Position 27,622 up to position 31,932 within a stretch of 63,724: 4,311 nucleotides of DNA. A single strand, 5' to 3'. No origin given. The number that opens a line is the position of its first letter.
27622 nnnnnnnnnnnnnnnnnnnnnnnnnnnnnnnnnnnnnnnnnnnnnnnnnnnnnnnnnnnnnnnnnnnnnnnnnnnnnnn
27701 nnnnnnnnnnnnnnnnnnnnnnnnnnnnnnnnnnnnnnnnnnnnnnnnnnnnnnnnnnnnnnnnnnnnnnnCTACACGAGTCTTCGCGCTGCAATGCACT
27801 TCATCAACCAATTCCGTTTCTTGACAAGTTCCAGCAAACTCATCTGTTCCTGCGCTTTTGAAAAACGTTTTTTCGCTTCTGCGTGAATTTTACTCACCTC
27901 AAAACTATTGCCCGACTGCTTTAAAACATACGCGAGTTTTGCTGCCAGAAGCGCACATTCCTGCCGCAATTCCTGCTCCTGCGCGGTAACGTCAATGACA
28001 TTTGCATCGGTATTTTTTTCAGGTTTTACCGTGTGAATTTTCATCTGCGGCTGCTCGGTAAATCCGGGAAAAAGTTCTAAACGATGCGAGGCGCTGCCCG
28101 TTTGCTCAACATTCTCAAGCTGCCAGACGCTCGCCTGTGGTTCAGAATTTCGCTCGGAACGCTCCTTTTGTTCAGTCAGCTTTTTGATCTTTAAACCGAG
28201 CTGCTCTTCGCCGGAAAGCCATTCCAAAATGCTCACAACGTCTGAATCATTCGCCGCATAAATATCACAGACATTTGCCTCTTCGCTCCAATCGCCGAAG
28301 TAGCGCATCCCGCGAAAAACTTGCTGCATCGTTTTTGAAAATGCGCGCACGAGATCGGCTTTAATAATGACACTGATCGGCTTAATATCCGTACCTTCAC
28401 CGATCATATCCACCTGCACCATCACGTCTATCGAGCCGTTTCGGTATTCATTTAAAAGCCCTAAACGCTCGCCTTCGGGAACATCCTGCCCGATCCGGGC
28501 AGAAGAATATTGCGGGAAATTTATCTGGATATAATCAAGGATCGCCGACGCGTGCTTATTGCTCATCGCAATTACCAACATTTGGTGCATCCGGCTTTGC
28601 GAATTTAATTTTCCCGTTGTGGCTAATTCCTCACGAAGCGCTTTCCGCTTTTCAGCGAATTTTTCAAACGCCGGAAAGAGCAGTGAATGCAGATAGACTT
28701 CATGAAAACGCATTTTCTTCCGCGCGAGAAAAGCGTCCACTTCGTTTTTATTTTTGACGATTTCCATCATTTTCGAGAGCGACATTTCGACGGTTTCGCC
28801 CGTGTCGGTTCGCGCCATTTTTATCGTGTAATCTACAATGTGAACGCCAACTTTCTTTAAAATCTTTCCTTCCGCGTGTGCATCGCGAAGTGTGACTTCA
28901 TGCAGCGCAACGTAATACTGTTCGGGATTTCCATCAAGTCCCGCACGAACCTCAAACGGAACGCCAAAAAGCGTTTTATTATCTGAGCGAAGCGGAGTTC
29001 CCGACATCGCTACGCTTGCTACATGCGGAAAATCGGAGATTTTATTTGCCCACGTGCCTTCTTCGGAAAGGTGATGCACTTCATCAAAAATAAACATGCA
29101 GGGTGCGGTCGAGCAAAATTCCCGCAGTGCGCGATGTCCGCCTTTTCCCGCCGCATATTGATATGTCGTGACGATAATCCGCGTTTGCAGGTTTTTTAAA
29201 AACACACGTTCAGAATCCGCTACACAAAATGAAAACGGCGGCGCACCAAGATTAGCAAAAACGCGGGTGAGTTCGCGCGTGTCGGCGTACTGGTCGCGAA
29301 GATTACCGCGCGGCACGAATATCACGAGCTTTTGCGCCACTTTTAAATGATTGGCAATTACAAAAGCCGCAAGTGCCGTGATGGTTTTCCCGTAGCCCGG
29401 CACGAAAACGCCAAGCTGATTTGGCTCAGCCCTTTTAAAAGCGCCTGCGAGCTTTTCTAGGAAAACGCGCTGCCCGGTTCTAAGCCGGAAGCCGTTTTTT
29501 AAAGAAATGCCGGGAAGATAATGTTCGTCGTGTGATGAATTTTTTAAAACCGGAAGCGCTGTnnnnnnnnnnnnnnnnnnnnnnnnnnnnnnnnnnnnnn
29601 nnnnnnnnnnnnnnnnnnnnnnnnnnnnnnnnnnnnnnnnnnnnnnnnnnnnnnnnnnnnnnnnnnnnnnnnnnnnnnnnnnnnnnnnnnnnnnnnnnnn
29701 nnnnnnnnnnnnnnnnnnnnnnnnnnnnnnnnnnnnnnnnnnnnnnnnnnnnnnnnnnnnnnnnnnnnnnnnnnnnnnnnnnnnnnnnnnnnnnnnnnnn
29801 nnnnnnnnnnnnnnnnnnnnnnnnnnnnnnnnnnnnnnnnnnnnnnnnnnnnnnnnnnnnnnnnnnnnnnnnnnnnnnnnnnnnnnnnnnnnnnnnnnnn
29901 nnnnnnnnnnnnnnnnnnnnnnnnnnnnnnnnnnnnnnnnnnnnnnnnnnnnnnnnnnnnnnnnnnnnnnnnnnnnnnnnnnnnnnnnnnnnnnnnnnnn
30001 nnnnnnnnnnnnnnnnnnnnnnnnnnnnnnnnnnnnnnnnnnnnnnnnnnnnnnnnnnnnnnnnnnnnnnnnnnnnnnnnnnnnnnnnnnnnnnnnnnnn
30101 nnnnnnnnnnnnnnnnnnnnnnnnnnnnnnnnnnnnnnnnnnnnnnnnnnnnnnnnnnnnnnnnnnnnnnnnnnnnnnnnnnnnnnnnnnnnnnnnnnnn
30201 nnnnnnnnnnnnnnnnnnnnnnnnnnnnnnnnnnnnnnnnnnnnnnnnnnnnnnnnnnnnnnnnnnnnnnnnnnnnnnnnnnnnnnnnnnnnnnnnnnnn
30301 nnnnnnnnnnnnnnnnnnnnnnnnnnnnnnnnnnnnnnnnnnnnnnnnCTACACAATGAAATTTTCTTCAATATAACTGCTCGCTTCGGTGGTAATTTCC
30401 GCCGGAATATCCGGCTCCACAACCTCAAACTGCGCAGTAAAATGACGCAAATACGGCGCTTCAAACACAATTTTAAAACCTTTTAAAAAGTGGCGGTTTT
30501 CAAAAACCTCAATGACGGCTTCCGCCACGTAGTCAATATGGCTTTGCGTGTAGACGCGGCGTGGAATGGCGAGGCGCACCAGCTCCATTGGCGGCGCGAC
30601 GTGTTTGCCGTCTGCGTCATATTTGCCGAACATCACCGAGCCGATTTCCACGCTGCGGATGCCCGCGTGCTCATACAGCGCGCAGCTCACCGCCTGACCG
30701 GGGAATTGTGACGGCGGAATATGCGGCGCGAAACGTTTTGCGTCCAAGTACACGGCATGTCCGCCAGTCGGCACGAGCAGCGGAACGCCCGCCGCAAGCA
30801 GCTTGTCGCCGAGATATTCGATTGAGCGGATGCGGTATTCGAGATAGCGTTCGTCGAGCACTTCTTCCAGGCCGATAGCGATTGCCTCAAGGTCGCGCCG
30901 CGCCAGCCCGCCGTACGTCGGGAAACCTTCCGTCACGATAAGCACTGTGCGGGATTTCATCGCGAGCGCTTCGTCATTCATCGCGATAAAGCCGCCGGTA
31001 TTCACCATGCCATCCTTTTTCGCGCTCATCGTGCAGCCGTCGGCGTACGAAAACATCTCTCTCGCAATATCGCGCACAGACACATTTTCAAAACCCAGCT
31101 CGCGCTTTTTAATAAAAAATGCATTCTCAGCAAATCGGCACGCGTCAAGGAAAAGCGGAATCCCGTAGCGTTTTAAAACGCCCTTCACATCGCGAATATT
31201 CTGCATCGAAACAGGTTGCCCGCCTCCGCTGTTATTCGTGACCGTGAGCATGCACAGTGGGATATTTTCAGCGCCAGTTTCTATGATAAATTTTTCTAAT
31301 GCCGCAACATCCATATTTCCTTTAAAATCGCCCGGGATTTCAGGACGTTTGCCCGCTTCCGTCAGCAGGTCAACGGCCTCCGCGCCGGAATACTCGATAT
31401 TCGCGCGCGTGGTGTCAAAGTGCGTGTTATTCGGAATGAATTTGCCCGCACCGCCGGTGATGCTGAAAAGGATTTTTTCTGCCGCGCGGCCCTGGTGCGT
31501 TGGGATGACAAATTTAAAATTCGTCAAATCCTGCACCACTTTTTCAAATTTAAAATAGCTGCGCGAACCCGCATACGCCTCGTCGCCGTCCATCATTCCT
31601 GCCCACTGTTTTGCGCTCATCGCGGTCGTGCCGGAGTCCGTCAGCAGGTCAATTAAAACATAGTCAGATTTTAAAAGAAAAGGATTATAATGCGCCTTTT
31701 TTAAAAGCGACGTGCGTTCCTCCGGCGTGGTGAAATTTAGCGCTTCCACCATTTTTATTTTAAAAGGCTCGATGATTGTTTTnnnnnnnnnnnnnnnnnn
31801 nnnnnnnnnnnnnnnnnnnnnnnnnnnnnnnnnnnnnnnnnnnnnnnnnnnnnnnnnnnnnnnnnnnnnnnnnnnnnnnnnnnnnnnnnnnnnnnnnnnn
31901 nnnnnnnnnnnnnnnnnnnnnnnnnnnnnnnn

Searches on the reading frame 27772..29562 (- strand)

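Call 100: search_protein_families(library=pfam, max_evalue=0.00001, proteins=[window:27772-29562:-])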
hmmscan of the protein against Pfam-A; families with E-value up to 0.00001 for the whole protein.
window:27772-29562:- (596 aa): 4 families
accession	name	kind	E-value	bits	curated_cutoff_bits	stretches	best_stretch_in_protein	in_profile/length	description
PF04851.21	ResIII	-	3.3e-15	56.8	22.5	1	26-191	3-163/164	Type III restriction enzyme, res subunit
PF00271.37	Helicase_C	-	1.6e-10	41.7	23.5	1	305-421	2-109/110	Helicase conserved C-terminal domain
PF18766.7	SWI2_SNF2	-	1.3e-07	31.9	26.7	1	56-253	28-198/221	SWI2/SNF2 ATPase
PF00270.35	DEAD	-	1.3e-06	28.7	26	1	49-191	17-161/167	DEAD/DEAH box helicase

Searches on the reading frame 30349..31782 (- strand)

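Call 100: search_protein_families(library=pfam, max_evalue=0.00001, proteins=[window:30349-31782:-])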
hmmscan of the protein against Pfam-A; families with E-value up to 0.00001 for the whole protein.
window:30349-31782:- (477 aa): 1 family
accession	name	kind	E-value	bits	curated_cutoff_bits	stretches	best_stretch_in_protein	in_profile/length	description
PF01212.27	Beta_elim_lyase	-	8.6e-80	268.6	27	1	45-421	1-287/288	Beta-eliminating lyase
